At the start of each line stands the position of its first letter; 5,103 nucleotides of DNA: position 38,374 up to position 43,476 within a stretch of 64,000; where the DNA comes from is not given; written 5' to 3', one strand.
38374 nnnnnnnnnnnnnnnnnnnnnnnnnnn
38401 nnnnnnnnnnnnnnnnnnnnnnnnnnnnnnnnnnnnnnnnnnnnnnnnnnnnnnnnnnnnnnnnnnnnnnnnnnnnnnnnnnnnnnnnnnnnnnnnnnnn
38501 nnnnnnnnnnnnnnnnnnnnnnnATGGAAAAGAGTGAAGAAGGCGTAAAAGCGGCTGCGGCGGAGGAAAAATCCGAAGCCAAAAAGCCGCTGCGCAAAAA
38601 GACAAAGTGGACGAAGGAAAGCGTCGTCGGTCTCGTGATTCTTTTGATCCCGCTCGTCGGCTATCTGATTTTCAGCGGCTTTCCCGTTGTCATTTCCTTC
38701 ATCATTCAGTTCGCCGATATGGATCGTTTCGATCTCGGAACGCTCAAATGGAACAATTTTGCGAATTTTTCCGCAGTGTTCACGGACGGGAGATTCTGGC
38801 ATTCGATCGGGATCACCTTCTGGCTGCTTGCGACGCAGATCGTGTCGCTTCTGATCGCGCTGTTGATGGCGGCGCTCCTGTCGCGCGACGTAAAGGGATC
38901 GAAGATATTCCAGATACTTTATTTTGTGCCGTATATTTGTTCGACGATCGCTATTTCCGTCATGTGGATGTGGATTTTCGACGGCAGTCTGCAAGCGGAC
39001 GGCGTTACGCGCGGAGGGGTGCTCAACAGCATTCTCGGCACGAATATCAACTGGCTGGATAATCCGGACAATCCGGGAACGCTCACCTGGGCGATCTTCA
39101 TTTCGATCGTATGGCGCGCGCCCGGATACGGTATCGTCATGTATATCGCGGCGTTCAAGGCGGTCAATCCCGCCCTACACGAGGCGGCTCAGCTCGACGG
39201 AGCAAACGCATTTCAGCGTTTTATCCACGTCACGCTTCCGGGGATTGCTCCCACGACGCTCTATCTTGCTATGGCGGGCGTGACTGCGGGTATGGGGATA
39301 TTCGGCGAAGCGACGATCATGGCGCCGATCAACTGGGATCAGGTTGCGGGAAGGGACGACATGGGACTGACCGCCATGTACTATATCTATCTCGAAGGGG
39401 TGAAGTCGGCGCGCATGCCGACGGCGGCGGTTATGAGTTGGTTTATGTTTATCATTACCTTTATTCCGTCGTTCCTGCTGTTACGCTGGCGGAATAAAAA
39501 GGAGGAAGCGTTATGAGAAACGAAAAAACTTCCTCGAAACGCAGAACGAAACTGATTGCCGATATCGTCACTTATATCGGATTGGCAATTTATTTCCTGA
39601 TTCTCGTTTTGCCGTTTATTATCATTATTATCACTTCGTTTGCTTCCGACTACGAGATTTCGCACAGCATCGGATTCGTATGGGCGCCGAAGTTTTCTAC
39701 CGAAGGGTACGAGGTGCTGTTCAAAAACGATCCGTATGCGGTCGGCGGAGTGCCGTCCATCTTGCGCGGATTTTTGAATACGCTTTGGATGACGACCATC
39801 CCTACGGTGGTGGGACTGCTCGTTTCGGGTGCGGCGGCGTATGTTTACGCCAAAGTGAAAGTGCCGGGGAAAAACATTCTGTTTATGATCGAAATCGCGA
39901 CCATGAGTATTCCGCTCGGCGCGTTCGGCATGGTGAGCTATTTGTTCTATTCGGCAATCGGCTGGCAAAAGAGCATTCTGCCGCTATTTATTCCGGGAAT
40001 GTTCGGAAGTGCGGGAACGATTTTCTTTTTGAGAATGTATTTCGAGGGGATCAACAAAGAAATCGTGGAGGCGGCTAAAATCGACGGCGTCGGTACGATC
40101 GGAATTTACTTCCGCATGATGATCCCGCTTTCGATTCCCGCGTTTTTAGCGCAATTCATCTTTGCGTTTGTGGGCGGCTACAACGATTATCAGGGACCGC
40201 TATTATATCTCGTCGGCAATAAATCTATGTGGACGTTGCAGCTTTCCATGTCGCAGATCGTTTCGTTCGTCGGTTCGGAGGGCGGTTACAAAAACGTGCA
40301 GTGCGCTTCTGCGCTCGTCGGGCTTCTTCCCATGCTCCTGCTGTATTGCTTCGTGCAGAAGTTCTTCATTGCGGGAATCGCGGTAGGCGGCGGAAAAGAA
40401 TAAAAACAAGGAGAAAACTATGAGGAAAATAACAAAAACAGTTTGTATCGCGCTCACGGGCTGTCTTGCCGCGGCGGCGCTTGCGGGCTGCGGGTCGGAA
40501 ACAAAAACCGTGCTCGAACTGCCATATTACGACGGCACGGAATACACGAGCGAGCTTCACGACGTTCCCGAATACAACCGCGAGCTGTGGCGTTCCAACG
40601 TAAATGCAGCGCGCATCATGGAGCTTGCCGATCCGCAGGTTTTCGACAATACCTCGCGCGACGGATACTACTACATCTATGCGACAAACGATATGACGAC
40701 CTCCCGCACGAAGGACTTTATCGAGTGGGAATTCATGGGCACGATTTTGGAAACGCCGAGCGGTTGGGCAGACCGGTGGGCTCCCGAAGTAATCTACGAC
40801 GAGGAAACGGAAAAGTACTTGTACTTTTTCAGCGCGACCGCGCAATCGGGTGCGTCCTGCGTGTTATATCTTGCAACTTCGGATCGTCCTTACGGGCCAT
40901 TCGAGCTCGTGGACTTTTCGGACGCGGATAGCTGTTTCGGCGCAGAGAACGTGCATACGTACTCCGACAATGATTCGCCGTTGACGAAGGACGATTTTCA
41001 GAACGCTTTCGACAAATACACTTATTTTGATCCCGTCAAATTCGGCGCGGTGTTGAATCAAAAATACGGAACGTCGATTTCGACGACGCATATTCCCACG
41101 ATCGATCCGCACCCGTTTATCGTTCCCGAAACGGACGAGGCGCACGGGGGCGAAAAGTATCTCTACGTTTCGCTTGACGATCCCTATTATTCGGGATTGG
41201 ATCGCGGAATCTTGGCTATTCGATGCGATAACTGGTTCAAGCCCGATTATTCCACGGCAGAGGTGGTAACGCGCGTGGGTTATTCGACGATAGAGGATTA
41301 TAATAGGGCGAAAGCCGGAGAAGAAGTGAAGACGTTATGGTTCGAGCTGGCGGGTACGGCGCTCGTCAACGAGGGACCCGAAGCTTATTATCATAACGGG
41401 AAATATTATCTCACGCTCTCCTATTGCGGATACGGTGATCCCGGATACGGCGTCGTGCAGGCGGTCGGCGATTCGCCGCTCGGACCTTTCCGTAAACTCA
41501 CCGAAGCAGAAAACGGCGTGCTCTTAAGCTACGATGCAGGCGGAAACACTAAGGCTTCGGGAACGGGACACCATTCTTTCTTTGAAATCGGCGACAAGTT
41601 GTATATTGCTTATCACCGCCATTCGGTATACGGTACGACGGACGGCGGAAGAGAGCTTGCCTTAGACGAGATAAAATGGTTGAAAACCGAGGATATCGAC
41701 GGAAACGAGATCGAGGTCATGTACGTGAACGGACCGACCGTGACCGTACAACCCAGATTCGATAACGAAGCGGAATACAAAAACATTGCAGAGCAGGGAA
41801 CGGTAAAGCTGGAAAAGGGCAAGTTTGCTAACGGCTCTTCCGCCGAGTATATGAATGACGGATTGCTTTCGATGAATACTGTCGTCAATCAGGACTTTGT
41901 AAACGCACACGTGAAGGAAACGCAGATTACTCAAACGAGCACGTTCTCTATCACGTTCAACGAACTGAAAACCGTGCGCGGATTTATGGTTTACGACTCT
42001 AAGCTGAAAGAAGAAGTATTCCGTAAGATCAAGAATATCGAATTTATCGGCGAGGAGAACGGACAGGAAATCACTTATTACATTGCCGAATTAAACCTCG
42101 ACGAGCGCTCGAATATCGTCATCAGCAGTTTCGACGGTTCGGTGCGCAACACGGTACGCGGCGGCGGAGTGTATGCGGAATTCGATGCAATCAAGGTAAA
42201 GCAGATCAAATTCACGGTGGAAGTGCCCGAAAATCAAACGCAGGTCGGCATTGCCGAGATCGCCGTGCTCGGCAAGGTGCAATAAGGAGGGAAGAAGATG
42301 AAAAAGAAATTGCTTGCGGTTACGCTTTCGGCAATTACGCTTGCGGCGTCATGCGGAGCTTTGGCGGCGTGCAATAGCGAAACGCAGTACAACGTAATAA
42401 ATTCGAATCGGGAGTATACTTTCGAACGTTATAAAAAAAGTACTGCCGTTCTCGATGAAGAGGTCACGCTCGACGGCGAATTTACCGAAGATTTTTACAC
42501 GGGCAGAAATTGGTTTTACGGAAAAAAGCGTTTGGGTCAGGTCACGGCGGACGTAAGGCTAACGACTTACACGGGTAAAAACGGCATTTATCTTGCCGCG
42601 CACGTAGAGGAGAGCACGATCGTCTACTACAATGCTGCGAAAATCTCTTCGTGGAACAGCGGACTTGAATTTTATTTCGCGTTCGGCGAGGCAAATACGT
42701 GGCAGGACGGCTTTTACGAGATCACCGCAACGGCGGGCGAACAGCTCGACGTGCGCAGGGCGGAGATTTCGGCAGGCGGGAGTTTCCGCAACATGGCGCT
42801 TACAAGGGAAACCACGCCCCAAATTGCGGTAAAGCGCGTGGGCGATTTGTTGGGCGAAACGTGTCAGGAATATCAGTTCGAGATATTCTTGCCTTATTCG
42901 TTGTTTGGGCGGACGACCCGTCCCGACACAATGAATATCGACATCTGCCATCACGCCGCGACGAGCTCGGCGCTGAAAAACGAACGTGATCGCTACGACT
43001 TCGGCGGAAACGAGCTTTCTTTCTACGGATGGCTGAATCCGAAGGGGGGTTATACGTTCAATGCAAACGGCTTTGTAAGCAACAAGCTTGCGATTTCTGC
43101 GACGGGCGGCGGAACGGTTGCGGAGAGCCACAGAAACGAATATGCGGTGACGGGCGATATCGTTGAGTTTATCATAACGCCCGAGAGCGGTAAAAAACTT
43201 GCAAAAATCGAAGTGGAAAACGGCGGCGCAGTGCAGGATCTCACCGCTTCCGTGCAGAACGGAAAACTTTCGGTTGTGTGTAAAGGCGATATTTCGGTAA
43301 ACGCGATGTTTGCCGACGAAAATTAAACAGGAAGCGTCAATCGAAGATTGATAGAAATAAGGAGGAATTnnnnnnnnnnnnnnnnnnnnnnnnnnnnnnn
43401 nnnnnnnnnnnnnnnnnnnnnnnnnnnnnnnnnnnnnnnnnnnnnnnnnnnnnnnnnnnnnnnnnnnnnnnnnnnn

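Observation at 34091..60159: About 26-kb integrative mobilizable element inserted inside a small protein-coding gene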

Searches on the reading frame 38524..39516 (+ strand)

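Call 7: search_protein_families(library=pfam, proteins=[window:38524-39516:+])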
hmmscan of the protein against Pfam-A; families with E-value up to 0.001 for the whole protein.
window:38524-39516:+ (330 aa): 1 family
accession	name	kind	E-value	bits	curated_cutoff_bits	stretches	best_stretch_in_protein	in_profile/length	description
PF00528.27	BPD_transp_1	-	2.9e-12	47.1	26.4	1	109-303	2-155/184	Binding-protein-dependent transport system inner membrane component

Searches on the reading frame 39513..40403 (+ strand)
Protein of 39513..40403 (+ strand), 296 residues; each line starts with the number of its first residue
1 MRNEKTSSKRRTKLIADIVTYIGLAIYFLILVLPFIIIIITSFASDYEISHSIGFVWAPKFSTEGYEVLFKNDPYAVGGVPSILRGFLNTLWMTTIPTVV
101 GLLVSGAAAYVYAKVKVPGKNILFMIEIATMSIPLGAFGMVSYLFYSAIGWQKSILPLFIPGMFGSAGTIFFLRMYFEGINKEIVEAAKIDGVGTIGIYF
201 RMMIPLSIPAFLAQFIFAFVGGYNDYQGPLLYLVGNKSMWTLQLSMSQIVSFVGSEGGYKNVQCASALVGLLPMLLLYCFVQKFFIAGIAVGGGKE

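Call 7: search_protein_families(library=pfam, proteins=[window:39513-40403:+])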
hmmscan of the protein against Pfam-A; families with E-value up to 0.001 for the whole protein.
window:39513-40403:+ (296 aa): 1 family
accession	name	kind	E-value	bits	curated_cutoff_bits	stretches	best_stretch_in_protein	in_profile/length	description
PF00528.27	BPD_transp_1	-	1.5e-13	51.3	26.4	1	109-279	9-169/184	Binding-protein-dependent transport system inner membrane component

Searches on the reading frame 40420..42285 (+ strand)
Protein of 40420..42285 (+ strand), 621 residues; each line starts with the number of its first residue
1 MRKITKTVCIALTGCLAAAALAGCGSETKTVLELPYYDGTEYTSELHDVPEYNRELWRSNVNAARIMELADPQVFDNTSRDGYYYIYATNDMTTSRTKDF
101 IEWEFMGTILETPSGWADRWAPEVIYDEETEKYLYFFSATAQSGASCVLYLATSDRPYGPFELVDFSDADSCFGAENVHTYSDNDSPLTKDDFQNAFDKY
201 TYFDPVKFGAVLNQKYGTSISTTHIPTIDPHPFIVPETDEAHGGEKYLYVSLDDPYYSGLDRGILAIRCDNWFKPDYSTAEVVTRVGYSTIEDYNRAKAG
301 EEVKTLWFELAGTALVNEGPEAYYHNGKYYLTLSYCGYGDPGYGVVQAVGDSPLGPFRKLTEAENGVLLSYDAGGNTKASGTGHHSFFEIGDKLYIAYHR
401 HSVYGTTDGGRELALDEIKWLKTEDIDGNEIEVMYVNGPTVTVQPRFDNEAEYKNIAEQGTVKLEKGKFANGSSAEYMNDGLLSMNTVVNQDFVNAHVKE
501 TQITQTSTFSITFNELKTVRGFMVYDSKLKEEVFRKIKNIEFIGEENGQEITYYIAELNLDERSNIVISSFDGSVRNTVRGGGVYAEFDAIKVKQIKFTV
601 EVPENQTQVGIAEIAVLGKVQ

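Call 7: search_protein_families(library=pfam, proteins=[window:40420-42285:+])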
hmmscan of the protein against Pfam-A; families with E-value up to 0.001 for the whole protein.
window:40420-42285:+ (621 aa): 1 family
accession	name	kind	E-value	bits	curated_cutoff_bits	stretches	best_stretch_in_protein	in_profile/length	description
PF04616.20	Glyco_hydro_43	-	1.2e-28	100.7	32.2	2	298-420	162-282/288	Glycosyl hydrolases family 43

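Call 54: search_protein_families(library=ncbifam, proteins=[window:40420-42285:+], max_evalue=0.00001)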
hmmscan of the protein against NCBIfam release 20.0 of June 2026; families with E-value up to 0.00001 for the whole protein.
window:40420-42285:+ (621 aa): 0 families

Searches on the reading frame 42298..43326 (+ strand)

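Call 7: search_protein_families(library=pfam, proteins=[window:42298-43326:+])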
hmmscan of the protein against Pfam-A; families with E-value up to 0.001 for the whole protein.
window:42298-43326:+ (342 aa): 1 family
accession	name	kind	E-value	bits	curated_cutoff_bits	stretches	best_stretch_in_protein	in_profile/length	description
PF18998.6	Flg_new_2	-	0.00031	21.1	23.6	1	263-340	2-71/73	Divergent InlB B-repeat domain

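Call 54: search_protein_families(library=ncbifam, proteins=[window:42298-43326:+], max_evalue=0.00001)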
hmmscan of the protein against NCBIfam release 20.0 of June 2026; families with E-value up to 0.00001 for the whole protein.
window:42298-43326:+ (342 aa): 0 families
